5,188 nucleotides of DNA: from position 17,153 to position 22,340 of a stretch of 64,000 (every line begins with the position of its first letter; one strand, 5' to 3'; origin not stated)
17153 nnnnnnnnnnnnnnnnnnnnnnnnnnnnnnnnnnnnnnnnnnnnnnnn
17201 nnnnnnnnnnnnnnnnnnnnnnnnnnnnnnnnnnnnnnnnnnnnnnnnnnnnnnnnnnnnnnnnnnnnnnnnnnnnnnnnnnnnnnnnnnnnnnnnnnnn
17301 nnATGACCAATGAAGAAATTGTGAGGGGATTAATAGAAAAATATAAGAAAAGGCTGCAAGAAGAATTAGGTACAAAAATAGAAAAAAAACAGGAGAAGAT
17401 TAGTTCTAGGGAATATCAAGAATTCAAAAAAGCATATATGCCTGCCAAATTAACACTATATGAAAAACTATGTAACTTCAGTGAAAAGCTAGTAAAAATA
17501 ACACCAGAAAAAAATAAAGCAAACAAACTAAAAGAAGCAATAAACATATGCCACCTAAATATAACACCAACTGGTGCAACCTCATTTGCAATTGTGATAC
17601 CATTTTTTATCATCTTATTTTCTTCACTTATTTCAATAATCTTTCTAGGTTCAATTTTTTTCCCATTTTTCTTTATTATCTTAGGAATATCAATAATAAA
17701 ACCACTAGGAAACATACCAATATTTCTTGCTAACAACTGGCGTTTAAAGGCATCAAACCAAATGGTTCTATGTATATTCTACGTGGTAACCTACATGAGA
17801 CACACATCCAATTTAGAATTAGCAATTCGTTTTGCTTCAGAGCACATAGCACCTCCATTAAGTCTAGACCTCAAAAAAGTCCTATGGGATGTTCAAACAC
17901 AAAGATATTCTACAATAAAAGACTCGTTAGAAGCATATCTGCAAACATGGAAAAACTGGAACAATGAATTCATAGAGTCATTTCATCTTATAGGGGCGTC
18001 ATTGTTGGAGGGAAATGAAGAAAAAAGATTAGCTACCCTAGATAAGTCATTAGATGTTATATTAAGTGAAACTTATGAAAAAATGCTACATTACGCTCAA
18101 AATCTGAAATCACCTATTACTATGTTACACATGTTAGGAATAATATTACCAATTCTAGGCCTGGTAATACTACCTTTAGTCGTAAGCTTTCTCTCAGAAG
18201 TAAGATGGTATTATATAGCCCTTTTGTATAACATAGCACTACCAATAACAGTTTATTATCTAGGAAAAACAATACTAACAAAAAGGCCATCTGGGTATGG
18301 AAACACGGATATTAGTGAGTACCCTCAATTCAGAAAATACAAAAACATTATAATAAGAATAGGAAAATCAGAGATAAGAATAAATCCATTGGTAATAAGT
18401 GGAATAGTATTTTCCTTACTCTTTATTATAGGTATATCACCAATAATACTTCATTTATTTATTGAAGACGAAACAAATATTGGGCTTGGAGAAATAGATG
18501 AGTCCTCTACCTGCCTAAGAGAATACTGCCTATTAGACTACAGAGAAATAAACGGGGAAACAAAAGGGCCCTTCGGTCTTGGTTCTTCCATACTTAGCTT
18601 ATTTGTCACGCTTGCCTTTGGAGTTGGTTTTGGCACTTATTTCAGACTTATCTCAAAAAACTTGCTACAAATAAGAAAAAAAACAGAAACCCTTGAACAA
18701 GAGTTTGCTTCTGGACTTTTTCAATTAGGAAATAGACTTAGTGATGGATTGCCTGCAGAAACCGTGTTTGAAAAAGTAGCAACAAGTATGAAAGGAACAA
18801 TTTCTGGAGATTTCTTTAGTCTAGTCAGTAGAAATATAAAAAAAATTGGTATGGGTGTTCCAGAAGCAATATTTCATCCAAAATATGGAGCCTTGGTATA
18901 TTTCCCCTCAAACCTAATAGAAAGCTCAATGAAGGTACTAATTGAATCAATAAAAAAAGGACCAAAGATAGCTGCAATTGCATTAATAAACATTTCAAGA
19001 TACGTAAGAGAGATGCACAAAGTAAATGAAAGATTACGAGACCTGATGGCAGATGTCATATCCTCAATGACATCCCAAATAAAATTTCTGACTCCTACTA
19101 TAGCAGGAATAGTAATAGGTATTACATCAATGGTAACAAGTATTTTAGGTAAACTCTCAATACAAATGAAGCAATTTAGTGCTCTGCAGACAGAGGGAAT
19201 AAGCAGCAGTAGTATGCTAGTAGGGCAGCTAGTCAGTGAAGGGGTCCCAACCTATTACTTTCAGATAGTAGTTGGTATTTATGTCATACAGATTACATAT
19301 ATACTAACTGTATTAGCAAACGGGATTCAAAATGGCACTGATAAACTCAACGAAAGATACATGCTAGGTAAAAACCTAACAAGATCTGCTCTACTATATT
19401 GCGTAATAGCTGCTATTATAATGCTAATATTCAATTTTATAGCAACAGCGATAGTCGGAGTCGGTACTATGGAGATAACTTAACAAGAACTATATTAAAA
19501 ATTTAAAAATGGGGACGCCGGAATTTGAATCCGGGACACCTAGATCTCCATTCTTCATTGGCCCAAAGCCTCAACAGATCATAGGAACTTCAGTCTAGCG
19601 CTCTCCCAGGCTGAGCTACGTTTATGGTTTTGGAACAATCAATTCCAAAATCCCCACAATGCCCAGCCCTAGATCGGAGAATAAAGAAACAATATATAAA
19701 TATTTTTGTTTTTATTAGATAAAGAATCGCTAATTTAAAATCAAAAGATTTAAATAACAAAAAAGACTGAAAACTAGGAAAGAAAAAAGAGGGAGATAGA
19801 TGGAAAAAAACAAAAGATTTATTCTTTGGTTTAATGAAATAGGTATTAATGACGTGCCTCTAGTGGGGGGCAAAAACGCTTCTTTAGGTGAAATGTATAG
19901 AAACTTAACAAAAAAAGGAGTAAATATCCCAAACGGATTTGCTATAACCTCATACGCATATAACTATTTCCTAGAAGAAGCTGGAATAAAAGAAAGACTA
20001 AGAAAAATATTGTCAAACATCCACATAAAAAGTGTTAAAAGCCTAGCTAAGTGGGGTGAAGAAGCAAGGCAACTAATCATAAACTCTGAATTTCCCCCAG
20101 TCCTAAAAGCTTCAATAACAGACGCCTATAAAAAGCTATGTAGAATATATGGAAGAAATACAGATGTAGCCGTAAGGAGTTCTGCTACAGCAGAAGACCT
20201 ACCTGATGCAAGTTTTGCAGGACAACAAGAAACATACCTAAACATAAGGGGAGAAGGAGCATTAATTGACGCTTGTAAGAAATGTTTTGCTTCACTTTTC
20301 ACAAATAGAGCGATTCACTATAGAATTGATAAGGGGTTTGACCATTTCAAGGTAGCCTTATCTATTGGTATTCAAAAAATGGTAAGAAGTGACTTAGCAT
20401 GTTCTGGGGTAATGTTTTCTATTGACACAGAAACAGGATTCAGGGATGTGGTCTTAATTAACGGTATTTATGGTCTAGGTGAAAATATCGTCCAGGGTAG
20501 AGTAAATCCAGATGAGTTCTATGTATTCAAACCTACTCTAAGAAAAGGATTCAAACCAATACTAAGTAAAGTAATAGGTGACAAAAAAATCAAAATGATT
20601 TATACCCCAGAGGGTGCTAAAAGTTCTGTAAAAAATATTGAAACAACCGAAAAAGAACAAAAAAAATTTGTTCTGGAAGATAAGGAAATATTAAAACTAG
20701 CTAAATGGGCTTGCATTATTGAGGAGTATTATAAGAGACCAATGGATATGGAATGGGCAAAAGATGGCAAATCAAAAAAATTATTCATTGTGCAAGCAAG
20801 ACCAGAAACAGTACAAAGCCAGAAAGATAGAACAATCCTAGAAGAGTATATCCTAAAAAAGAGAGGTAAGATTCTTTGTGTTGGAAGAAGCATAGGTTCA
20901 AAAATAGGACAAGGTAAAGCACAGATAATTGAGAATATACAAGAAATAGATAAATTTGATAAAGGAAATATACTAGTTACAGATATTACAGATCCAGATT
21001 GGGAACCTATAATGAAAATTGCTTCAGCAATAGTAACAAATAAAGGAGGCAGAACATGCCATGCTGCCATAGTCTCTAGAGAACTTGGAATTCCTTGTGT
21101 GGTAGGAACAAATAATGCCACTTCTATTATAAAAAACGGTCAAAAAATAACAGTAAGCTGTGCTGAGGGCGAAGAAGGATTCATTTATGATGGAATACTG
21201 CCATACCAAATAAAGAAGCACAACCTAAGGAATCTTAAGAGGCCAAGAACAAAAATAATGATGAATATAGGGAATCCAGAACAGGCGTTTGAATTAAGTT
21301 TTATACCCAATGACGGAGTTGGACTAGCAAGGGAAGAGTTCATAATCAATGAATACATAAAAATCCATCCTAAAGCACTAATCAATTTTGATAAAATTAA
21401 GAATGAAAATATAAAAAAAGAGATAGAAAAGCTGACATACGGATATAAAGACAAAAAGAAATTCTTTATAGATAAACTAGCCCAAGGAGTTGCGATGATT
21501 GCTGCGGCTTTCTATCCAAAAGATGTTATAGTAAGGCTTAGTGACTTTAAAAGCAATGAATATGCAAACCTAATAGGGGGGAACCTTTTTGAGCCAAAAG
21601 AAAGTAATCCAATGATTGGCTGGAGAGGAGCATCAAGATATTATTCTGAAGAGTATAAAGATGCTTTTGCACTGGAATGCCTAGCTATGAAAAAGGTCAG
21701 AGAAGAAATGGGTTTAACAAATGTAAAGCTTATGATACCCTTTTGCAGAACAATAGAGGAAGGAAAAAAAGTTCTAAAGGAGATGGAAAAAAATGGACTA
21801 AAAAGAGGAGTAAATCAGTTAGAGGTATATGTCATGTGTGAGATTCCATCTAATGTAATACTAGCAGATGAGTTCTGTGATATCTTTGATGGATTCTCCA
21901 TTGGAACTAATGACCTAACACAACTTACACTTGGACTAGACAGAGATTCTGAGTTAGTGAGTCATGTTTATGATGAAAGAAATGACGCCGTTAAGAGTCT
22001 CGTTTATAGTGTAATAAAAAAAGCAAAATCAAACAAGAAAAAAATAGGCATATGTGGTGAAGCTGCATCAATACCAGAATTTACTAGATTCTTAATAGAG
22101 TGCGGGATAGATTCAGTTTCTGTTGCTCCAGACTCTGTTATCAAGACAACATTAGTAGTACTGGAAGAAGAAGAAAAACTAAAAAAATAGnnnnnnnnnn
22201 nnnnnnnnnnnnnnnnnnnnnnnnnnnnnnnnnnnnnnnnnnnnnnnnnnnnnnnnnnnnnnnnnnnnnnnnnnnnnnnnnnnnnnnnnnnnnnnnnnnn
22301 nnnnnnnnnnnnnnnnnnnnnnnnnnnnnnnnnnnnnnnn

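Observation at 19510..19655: tRNA-Phe with two introns, one splitting the acceptor stem and folding into a perfect 8-bp hairpin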

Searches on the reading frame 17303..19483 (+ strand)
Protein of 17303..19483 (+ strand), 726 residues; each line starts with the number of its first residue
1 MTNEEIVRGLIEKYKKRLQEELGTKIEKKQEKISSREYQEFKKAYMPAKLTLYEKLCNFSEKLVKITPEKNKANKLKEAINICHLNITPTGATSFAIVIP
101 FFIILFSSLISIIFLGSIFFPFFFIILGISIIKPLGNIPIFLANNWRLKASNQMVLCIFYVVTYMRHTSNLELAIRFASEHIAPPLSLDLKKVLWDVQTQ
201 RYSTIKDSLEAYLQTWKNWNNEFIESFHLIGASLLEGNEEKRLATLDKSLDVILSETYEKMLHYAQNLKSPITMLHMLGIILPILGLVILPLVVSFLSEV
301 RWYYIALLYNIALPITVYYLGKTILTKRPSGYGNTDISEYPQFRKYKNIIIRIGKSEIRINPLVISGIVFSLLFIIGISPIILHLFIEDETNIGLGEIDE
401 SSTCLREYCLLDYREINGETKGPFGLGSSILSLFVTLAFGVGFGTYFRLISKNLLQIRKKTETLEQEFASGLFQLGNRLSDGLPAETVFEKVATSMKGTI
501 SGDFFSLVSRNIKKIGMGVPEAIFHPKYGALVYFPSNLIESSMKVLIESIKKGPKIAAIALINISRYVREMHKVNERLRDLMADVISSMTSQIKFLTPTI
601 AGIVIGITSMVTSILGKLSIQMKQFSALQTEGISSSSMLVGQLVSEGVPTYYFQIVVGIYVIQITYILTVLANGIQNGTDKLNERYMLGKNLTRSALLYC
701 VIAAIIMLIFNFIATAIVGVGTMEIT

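Call 13: search_protein_families(library=pfam, proteins=[window:17303-19483:+])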
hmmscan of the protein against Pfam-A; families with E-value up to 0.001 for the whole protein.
window:17303-19483:+ (726 aa): 0 families

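Call 23: search_protein_families(library=pfam, proteins=[window:17303-19483:+], max_evalue=0.1)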
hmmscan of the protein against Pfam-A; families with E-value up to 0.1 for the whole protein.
window:17303-19483:+ (726 aa): 3 families
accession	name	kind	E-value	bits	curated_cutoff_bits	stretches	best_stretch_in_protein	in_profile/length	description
PF12420.13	DUF3671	-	0.0012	18.8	34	1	13-132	76-202/223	Fam-L, Fam-M like protein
PF20990.2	DUF2207_C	-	0.012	15.8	33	0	254-346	115-209/247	Predicted membrane protein (DUF2207) C-terminal domain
PF24619.1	Ig_SibA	-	0.086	13.2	27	0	7-59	63-114/135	SibA-like, immunoglobulin-like domain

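Call 64: find_homologous_proteins(query=window:17303-19483:+, max_evalue=1e-20)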
Query window:17303-19483:+ (726 aa): 3082 proteins with E <= 1e-20 among 8000 candidates; the best 120 are listed.
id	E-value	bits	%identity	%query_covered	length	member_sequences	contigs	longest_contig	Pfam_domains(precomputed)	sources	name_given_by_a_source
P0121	0.0e+0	1578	100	100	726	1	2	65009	-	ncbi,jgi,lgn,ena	-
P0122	0.0e+0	1145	70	99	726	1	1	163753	-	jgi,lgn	-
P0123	0.0e+0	1140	70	99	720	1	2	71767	-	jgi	-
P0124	0.0e+0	1138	69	99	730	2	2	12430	-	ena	-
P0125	0.0e+0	1132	69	99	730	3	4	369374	-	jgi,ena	jgi:hypothetical protein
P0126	0.0e+0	1131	70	99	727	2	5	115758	-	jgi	-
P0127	0.0e+0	1130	69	99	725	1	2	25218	-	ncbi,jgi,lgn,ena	-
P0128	0.0e+0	1130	68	99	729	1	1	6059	-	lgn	-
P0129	0.0e+0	1127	68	99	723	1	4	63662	-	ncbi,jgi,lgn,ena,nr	ncbi:MAG: hypothetical protein KKC75_02695 [Nanoarchaeota archaeon]|nr:hypothetical protein [Nanoarc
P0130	0.0e+0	1127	68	99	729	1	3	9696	-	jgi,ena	-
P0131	0.0e+0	1126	70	99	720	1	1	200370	-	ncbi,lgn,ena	-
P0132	0.0e+0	1125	68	100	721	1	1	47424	-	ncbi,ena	-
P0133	0.0e+0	1122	68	99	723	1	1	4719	-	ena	-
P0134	0.0e+0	1118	68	100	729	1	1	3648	-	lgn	-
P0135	0.0e+0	1118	68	99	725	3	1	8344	-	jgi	jgi:hypothetical protein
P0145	0.0e+0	1062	65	99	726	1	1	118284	-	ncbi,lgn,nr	ncbi:hypothetical protein HYU14_03630 [Candidatus Woesearchaeota archaeon]|nr:hypothetical protein [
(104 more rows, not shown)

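Call 65: find_encoding_contigs(protein=P0122, flank=2500, max_places=1)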
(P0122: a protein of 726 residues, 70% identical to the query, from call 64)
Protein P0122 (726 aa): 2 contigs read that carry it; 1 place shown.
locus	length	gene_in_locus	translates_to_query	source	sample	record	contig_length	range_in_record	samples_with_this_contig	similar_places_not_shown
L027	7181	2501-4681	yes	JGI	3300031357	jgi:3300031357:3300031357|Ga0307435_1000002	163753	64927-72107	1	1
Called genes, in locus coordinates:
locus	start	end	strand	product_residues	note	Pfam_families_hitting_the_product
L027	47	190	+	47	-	-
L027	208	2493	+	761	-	PF00437:T2SSE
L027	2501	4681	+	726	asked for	-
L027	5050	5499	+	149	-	-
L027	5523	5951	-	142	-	PF21473:OB_Ssb-like, PF01336:tRNA_anti-codon (weak)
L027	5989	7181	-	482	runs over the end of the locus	PF00587:tRNA-synt_2b, PF03129:HGTP_anticodon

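Call 66: find_encoding_contigs(protein=P0125, flank=2500, max_places=1)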
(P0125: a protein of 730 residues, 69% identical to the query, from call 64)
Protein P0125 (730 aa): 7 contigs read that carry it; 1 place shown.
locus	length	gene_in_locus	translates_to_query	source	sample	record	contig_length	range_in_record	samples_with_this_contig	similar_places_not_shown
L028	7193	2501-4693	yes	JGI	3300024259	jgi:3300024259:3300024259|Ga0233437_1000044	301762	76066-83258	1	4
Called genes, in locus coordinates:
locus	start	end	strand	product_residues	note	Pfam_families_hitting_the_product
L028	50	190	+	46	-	-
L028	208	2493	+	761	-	PF00437:T2SSE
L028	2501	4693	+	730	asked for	-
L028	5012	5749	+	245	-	PF05204:Hom_end (faint), PF14528:LAGLIDADG_3 (weak)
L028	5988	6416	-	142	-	PF21473:OB_Ssb-like, PF01336:tRNA_anti-codon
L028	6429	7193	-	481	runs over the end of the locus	PF00587:tRNA-synt_2b, PF03129:HGTP_anticodon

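Call 67: find_encoding_contigs(protein=P0145, flank=2500, max_places=1)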
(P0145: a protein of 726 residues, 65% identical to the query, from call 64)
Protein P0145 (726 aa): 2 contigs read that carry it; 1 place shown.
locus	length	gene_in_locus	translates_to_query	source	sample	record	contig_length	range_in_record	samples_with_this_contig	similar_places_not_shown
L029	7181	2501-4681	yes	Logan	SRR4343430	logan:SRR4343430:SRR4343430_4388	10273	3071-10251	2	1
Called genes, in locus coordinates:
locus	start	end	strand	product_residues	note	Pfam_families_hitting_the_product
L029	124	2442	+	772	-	PF00437:T2SSE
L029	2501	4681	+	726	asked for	-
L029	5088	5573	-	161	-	PF21473:OB_Ssb-like, PF01336:tRNA_anti-codon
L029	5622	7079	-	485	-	PF00587:tRNA-synt_2b (weak), PF03129:HGTP_anticodon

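Call 70: find_encoding_contigs(protein=P0131, flank=1500, max_places=1)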
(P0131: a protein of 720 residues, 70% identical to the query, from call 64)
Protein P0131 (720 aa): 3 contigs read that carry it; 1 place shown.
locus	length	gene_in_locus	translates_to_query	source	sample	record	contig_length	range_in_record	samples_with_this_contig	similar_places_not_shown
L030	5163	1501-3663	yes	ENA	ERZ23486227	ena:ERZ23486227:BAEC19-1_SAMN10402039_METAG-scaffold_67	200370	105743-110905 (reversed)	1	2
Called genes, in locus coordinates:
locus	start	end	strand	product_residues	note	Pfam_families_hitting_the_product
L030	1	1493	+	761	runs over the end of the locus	PF00437:T2SSE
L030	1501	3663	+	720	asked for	-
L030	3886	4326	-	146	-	PF21473:OB_Ssb-like (weak), PF01336:tRNA_anti-codon (weak)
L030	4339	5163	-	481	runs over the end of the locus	PF00587:tRNA-synt_2b, PF03129:HGTP_anticodon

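Call 71: find_encoding_contigs(protein=P0129, flank=1500, max_places=1)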
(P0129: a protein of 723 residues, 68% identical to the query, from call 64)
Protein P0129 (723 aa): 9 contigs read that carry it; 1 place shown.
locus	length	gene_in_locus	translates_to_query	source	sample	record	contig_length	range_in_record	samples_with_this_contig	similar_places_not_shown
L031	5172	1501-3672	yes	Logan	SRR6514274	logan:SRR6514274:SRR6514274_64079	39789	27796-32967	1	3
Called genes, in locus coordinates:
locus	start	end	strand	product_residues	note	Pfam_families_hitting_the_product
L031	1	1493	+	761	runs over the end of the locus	PF00437:T2SSE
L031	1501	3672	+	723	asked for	-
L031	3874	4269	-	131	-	PF21473:OB_Ssb-like (weak), PF01336:tRNA_anti-codon (weak)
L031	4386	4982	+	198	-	-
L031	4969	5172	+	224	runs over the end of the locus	-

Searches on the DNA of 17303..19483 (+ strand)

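Call 85: search_rna_families(sources=[L027, L028, L029, L030, L031], threshold=evalue, max_evalue=0.5)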
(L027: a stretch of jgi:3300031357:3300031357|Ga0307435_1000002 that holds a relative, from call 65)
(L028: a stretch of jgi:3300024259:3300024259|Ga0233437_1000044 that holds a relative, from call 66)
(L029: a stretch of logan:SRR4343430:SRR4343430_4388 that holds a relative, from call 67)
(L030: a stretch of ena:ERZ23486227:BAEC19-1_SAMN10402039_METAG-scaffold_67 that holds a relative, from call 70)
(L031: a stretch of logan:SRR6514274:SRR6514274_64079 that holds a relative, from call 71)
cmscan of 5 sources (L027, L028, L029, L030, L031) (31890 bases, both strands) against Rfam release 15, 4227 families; matches with E-value up to 0.5: 2.
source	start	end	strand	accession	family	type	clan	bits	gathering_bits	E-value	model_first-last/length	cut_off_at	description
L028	4873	4960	-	RF03306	mir-3923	Gene; miRNA;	-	30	94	0.08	1-83/83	no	mir-3923 microRNA precursor family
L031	3709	3782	-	RF00005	tRNA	Gene; tRNA;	CL00001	28.5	29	0.042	1-71/71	no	tRNA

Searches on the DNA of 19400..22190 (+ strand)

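Call 5: search_rna_families(source=window, start=19400, end=19800, threshold=evalue, max_evalue=10, show_alignments=3)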
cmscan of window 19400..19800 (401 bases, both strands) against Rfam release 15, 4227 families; matches with E-value up to 10: 6.
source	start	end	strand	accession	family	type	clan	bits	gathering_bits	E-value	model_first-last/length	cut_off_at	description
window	19515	19621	-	RF00005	tRNA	Gene; tRNA;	CL00001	32.6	29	3.9e-05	5-66/71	no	tRNA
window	19608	19721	-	RF01572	DdR4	Gene; snRNA; snoRNA; CD-box;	-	18.4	70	2.7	1-106/106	no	Dictyostelium snoRNA DdR4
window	19478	19526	+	RF01685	6S-Flavo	Gene; sRNA;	-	18.3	85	6.9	1-108/108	no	6S-Flavo RNA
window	19582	19736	+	RF02515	AfaR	Gene; sRNA;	-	14.8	100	3.5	1-234/234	no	AfaR small RNA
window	19620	19652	+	RF04360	psbT-asRNA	Gene; antisense;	-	14.1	48.5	4.4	1-38/38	no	Plastid psbT antisense RNA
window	19519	19717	-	RF01946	KCNQ1OT1_1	Gene; lncRNA;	-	9.4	70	0.2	280-464/464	no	KCNQ1 overlapping transcript 1 conserved region 1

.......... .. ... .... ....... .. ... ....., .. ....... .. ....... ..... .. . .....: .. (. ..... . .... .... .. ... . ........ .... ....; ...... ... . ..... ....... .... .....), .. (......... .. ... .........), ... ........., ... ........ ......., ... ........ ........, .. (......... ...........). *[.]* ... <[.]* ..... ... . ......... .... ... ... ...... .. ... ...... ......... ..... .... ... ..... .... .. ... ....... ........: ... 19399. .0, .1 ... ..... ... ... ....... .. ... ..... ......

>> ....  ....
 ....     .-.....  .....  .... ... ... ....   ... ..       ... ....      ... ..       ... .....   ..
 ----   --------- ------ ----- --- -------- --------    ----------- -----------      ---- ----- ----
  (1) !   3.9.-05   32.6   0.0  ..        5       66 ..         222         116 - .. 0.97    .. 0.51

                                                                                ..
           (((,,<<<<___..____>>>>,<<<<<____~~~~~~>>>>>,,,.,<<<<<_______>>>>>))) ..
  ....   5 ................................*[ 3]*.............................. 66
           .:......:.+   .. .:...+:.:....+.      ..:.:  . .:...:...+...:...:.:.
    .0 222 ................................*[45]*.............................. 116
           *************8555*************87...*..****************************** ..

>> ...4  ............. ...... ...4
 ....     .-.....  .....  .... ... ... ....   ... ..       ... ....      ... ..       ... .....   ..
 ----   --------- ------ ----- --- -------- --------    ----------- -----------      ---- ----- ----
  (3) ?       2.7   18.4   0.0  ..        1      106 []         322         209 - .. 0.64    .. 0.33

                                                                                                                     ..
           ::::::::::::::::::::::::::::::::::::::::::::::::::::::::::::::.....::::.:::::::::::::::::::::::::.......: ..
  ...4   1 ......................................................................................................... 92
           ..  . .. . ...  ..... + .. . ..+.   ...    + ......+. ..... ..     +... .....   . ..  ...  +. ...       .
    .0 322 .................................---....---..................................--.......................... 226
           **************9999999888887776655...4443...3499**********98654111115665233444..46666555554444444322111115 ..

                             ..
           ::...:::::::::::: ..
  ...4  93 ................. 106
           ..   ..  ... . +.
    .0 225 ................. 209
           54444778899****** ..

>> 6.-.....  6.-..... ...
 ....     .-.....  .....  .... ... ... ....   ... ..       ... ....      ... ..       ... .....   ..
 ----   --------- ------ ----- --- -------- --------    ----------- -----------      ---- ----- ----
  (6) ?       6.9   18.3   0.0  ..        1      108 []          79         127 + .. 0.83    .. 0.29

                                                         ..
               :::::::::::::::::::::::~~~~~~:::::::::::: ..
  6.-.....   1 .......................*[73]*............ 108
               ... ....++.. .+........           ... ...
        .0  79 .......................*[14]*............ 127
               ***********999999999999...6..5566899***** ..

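Call 55: search_rna_families(sources=[L003, L004, L005, L006, L007, L008, L009, L012, L013, L017, L018, L019, L020, L022, L023, L025, L026, L001], threshold=gathering)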
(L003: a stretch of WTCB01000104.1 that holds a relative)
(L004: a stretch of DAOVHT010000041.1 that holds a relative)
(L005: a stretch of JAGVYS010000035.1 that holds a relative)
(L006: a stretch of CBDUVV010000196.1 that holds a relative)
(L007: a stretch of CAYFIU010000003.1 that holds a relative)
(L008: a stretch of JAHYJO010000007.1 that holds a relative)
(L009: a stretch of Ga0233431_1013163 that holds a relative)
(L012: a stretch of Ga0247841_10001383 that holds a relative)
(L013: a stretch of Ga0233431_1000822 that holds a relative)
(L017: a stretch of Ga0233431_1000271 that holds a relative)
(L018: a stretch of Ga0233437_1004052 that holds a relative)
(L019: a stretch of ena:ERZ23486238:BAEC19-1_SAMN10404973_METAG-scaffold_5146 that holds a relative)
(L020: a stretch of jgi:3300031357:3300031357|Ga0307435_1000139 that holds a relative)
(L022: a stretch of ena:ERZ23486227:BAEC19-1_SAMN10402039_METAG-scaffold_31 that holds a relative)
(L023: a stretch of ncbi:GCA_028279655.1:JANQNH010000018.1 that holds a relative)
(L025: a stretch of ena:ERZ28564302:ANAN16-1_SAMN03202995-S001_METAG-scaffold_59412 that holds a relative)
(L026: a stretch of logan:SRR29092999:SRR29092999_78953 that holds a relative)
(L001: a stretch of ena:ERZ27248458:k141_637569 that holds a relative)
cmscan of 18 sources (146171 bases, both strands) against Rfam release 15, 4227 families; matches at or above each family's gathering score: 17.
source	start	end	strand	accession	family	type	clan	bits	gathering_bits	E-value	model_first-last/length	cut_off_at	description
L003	7594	7666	+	RF00005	tRNA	Gene; tRNA;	CL00001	71.9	29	2.2e-13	1-71/71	no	tRNA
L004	5095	5167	-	RF00005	tRNA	Gene; tRNA;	CL00001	71.9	29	2.2e-13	1-71/71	no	tRNA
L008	4271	4343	-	RF00005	tRNA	Gene; tRNA;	CL00001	71.9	29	2.2e-13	1-71/71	no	tRNA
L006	448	521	-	RF00005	tRNA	Gene; tRNA;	CL00001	70.7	29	4.5e-13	1-71/71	no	tRNA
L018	10770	10843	-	RF00005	tRNA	Gene; tRNA;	CL00001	68.8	29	1.6e-12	1-71/71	no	tRNA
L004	5008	5081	-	RF00005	tRNA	Gene; tRNA;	CL00001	68.4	29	2e-12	1-71/71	no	tRNA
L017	4529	4602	+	RF00005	tRNA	Gene; tRNA;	CL00001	68.4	29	2e-12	1-71/71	no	tRNA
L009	3933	4006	-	RF00005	tRNA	Gene; tRNA;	CL00001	67.6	29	3.2e-12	1-71/71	no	tRNA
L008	4180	4253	-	RF00005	tRNA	Gene; tRNA;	CL00001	66.5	29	6.4e-12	1-71/71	no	tRNA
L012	11426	11499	-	RF00005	tRNA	Gene; tRNA;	CL00001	66.1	29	8.6e-12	1-71/71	no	tRNA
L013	2403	2476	+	RF00005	tRNA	Gene; tRNA;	CL00001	62.7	29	7.5e-11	1-71/71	no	tRNA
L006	605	679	-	RF00005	tRNA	Gene; tRNA;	CL00001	62.3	29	9.2e-11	1-71/71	no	tRNA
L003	7677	7793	+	RF00005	tRNA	Gene; tRNA;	CL00001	55.3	29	8e-09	1-71/71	no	tRNA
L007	2146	2212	-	RF00005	tRNA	Gene; tRNA;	CL00001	50.3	29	1.8e-07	4-67/71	no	tRNA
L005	388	494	-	RF00005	tRNA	Gene; tRNA;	CL00001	33.7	29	0.0072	5-66/71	no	tRNA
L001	3962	4068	-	RF00005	tRNA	Gene; tRNA;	CL00001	32.6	29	0.014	5-66/71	no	tRNA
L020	227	291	-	RF00005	tRNA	Gene; tRNA;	CL00001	29.1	29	0.13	6-65/71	no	tRNA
